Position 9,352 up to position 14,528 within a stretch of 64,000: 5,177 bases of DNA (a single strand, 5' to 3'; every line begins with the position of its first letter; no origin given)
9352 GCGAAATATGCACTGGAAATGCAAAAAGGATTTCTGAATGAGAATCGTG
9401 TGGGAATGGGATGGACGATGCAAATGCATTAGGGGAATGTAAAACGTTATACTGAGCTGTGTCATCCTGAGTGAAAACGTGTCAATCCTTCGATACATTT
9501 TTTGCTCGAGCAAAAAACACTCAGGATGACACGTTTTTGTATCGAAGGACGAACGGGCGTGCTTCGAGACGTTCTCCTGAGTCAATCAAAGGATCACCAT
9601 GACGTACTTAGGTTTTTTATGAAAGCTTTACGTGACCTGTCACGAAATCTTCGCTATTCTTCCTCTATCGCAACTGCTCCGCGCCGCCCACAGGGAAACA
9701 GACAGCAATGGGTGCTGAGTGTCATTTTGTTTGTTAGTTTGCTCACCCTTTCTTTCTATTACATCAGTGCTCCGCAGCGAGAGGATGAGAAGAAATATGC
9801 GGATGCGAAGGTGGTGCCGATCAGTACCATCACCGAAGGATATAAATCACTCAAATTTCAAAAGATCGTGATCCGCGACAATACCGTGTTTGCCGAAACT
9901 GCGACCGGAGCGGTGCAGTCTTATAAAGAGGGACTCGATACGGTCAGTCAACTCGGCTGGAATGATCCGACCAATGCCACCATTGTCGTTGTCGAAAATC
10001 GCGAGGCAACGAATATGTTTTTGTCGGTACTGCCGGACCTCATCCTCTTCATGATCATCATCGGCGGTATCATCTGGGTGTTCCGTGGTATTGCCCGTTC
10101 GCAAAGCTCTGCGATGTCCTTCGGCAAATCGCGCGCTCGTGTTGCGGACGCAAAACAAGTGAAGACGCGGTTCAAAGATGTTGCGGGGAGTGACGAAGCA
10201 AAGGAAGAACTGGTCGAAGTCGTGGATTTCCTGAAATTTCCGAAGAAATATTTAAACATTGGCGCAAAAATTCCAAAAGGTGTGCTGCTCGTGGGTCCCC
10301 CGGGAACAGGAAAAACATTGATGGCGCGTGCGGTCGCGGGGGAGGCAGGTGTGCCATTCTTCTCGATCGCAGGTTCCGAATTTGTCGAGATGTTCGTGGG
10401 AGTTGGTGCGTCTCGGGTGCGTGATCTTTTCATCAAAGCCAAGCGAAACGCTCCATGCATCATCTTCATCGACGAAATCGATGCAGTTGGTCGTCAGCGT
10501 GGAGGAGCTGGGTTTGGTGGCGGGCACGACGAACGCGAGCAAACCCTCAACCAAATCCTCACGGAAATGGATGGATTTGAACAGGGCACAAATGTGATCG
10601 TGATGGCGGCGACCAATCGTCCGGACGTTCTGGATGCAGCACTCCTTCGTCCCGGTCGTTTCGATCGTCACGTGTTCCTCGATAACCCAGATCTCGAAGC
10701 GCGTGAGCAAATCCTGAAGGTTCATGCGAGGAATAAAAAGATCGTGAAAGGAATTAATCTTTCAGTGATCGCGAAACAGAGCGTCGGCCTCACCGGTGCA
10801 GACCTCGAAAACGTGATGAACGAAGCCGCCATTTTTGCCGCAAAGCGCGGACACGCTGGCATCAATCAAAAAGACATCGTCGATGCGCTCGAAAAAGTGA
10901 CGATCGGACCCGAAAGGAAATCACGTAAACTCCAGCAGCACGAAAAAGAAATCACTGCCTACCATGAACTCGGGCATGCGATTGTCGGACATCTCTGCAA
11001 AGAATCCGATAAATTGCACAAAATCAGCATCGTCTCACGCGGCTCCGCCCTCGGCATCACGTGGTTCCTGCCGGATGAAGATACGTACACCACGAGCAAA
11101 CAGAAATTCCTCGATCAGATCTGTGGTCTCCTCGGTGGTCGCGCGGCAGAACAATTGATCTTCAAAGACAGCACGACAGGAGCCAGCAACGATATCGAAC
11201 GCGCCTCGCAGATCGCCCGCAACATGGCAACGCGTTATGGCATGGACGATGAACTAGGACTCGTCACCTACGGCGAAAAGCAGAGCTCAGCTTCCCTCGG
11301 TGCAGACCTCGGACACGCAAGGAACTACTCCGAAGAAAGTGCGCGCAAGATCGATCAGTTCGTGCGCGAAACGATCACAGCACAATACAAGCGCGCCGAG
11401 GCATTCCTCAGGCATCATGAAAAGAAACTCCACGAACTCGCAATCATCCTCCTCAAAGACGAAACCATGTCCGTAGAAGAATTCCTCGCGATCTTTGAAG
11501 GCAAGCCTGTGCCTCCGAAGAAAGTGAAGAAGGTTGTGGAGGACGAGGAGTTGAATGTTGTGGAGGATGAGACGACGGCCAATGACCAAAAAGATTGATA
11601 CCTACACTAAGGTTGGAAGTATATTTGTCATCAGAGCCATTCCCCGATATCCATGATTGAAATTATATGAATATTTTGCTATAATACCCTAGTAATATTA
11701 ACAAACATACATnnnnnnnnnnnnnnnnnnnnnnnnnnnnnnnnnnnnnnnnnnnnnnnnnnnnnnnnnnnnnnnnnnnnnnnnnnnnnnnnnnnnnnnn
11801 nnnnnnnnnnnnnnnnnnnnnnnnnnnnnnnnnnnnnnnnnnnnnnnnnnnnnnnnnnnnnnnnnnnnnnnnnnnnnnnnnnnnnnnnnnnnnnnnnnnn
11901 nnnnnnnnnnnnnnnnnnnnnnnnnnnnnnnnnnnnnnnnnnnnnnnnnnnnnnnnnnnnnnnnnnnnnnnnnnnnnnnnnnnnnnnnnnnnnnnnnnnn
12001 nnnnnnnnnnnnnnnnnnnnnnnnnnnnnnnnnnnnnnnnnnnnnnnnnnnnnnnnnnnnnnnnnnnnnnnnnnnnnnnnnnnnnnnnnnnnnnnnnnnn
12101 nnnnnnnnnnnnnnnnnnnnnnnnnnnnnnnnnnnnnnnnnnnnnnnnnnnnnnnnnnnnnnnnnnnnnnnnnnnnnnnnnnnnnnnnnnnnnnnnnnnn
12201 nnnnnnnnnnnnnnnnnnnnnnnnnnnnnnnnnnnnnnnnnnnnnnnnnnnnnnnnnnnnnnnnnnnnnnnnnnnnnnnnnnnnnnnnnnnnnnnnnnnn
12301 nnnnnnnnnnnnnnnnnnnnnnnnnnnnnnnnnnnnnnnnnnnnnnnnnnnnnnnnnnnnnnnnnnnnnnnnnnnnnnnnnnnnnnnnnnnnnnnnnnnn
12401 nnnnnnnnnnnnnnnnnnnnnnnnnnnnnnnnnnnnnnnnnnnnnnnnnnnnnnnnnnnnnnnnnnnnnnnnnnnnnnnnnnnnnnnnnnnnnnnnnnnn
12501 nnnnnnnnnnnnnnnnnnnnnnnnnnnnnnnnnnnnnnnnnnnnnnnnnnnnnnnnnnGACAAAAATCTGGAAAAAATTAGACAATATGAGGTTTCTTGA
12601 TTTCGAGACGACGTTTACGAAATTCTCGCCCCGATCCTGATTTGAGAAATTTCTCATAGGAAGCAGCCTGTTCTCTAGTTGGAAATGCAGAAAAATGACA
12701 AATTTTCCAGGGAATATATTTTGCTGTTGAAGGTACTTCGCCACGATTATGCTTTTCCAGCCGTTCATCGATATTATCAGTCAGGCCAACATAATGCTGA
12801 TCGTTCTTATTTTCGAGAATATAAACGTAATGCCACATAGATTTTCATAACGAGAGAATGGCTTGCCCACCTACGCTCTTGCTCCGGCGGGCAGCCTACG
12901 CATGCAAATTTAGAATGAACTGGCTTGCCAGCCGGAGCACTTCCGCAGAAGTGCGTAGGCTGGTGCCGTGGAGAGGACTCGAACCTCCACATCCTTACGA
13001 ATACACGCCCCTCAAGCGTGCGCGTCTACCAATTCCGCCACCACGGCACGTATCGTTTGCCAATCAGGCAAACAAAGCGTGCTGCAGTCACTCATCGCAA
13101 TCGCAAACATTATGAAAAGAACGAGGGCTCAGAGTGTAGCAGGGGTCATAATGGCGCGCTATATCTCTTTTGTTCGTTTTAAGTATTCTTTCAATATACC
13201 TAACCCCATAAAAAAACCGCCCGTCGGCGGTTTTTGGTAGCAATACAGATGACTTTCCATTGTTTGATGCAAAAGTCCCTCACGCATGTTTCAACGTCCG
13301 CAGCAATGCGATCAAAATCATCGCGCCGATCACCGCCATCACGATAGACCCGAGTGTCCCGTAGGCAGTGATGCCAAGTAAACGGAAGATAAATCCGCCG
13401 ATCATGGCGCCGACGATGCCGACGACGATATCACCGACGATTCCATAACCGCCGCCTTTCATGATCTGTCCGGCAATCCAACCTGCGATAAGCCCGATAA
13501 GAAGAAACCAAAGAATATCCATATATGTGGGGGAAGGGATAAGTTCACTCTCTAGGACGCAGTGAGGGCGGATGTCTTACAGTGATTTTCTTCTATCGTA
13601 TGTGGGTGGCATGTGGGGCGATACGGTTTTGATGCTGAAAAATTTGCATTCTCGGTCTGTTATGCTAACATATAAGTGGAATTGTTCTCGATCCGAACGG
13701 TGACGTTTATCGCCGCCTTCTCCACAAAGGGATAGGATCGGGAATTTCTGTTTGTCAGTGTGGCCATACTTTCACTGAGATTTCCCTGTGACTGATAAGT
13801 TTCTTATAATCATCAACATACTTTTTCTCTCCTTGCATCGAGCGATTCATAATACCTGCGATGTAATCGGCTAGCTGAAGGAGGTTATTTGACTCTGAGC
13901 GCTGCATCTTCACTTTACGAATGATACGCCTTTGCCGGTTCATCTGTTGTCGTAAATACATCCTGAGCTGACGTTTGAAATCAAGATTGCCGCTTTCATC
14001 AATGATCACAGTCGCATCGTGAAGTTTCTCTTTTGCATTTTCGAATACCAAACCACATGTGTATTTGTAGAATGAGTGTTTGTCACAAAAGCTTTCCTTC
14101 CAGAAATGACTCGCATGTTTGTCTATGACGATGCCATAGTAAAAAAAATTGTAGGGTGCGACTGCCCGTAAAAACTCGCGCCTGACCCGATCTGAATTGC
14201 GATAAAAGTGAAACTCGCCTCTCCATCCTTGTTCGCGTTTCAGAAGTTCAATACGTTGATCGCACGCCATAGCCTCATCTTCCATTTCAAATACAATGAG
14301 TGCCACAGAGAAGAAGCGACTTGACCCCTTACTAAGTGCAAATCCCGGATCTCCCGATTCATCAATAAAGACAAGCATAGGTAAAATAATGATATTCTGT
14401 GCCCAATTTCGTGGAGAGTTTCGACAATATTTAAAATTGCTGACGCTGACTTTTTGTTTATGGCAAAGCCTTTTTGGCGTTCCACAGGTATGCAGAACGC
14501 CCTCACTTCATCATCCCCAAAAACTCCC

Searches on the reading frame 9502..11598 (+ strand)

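Call 29: search_protein_families(library=pfam, proteins=[window:9502-11598:+], max_evalue=0.001)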
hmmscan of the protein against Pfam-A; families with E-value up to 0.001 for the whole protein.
window:9502-11598:+ (698 aa): 7 families
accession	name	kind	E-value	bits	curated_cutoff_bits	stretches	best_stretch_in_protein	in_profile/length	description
PF01434.24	Peptidase_M41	-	3e-64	216.9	29.9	1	477-662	3-189/191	Peptidase family M41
PF00004.35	AAA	-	2.2e-46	158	21.2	1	261-394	1-130/131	ATPase family associated with various cellular activities (AAA)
PF17862.7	AAA_lid_3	-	5.4e-10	39.1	27.2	1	418-459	2-43/45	AAA+ lid domain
PF07728.20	AAA_5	-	1.2e-05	25.8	22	1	260-332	1-81/139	AAA domain (dynein-related subfamily)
PF06068.19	TIP49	-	3.9e-05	23.4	23.8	1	258-295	50-89/347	TIP49 P-loop domain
PF13191.12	AAA_16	-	0.00017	22.6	32.6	0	258-281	24-47/167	AAA ATPase domain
PF05496.18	RuvB_N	-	0.00078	19.7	27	0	260-297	35-71/159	Holliday junction DNA helicase RuvB P-loop domain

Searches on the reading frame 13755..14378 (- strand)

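Call 30: search_protein_families(library=pfam, proteins=[window:13755-14378:-], max_evalue=0.001)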
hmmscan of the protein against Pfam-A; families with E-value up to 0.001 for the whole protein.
window:13755-14378:- (207 aa): 1 family
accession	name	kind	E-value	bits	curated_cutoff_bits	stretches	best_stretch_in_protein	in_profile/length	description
PF12686.12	DUF3800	-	1.6e-14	55.3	21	1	2-179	1-148/149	Protein of unknown function (DUF3800)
